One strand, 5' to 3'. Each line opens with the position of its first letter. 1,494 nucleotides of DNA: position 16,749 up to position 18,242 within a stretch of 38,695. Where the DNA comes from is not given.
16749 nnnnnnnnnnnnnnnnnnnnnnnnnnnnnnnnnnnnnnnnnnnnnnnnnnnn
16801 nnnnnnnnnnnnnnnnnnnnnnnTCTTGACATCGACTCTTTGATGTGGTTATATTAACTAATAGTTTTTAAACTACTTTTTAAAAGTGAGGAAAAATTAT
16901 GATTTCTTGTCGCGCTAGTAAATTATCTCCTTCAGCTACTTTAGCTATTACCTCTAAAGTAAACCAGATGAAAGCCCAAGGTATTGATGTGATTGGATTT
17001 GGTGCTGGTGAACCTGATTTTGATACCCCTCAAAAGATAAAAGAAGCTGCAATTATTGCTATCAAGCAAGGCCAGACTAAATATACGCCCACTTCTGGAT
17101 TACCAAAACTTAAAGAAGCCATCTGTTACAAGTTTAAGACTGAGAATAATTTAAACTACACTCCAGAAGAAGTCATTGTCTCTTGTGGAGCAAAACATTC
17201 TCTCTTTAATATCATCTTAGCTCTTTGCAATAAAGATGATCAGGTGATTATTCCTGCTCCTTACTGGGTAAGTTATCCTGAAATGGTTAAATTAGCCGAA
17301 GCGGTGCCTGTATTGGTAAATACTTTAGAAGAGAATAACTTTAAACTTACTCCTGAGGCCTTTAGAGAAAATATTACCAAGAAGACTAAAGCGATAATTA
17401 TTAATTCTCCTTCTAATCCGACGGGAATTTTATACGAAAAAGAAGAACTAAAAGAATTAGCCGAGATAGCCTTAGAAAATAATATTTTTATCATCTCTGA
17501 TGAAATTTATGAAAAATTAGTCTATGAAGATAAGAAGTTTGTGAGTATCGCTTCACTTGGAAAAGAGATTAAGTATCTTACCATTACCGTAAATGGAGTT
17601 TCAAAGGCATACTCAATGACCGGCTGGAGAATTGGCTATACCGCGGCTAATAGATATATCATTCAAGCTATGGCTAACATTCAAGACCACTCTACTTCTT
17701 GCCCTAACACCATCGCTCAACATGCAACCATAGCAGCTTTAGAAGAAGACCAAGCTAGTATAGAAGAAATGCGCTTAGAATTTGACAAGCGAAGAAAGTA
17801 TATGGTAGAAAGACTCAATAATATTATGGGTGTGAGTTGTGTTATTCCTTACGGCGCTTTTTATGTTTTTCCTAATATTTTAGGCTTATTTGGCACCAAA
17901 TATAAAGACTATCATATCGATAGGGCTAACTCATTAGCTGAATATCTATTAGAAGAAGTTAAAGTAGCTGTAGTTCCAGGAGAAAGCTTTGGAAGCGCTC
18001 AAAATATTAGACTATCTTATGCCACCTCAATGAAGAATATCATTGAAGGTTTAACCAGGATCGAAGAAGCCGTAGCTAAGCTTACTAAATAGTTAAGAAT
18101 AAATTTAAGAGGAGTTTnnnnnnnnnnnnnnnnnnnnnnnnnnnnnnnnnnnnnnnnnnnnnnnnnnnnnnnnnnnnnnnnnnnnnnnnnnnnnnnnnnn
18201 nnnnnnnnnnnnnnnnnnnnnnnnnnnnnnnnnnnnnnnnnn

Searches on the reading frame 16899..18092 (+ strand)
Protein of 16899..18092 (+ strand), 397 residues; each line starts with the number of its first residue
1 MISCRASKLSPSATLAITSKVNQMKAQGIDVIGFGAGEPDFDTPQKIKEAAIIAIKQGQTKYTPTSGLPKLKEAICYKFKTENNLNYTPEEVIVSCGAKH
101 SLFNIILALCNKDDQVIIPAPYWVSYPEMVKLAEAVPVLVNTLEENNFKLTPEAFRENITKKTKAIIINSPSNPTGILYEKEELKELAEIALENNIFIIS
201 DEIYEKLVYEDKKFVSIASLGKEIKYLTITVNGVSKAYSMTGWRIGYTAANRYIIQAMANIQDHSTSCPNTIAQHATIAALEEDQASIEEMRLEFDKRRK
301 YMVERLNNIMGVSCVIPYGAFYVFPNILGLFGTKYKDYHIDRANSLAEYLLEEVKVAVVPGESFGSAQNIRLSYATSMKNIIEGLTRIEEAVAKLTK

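Call 19: search_protein_families(library=pfam, proteins=[window:16899-18092:+])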
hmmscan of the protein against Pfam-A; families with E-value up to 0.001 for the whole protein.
window:16899-18092:+ (397 aa): 5 families
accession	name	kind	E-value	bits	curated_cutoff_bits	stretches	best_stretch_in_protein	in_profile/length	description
PF00155.27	Aminotran_1_2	-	2.5e-87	293.9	19.7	1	30-388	2-361/361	Aminotransferase class I and II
PF01041.23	DegT_DnrJ_EryC1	-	8e-08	32.3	19.8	1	110-201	61-145/360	DegT/DnrJ/EryC1/StrS aminotransferase family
PF01053.26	Cys_Met_Meta_PP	-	9.5e-05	21.5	27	1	85-202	64-174/381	Cys/Met metabolism PLP-dependent enzyme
PF13970.12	DUF4221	-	0.00025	21.2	23.4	0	45-103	153-215/311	Domain of unknown function (DUF4221)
PF00266.25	Aminotran_5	-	0.00056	19.4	21.5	0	85-200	56-174/371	Aminotransferase class-V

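Call 25: search_protein_families(library=ncbifam, proteins=[window:16899-18092:+], max_evalue=0.00001)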
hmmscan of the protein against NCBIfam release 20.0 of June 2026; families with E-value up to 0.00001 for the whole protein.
window:16899-18092:+ (397 aa): 76 families (the best 25 are shown)
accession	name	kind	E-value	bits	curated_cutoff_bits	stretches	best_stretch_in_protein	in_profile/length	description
NF004769.0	PRK06107.1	equivalog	8e-128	426.6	617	1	2-395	6-401/402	aspartate transaminase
NF041091.1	asp_aminotase_Arch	equivalog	1.1e-127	426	550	1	6-391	4-374/376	aspartate aminotransferase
NF005816.0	PRK07682.1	equivalog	1.2e-100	336.9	620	1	3-395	7-386/390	aminotransferase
NF005817.0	PRK07683.1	equivalog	4.1e-97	325.3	575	1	20-394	19-383/387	aminotransferase A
NF041364.1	GntC_guanitoxin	equivalog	5.2e-92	308.5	415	1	34-390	3-355/356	guanitoxin biosynthesis PLP-dependent (S)-gamma-hydroxy-L-arginine cyclodehydratase GntC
NF004975.0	PRK06348.1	equivalog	8.1e-89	298.3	549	1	16-390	16-381/384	pyridoxal phosphate-dependent aminotransferase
NF006229.0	PRK08361.1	equivalog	4.3e-88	296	624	1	29-394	33-390/391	aspartate aminotransferase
NF005588.0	PRK07309.1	equivalog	4.4e-88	295.8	576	1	30-394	31-388/391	pyridoxal phosphate-dependent aminotransferase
NF006230.0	PRK08363.1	equivalog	3.2e-83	279.8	534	1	20-394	21-394/398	alanine aminotransferase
NF005601.0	PRK07337.1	equivalog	9.5e-82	275.2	496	1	2-392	8-392/394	pyridoxal phosphate-dependent aminotransferase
NF004770.0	PRK06108.1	subfamily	5.5e-75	252.6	422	1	12-394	16-394/396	pyridoxal phosphate-dependent aminotransferase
NF006514.0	PRK08960.1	equivalog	1.3e-73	248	554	1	2-393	5-386/388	pyridoxal phosphate-dependent aminotransferase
NF005744.0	PRK07568.1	subfamily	3.3e-73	246.8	389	1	2-394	3-392/398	pyridoxal phosphate-dependent aminotransferase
NF004621.0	PRK05957.1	equivalog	1.1e-71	241.7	498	1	20-395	18-386/389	pyridoxal phosphate-dependent aminotransferase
NF005855.0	PRK07777.1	equivalog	1.6e-69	235.1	553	1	24-368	23-359/391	pyridoxal phosphate-dependent aminotransferase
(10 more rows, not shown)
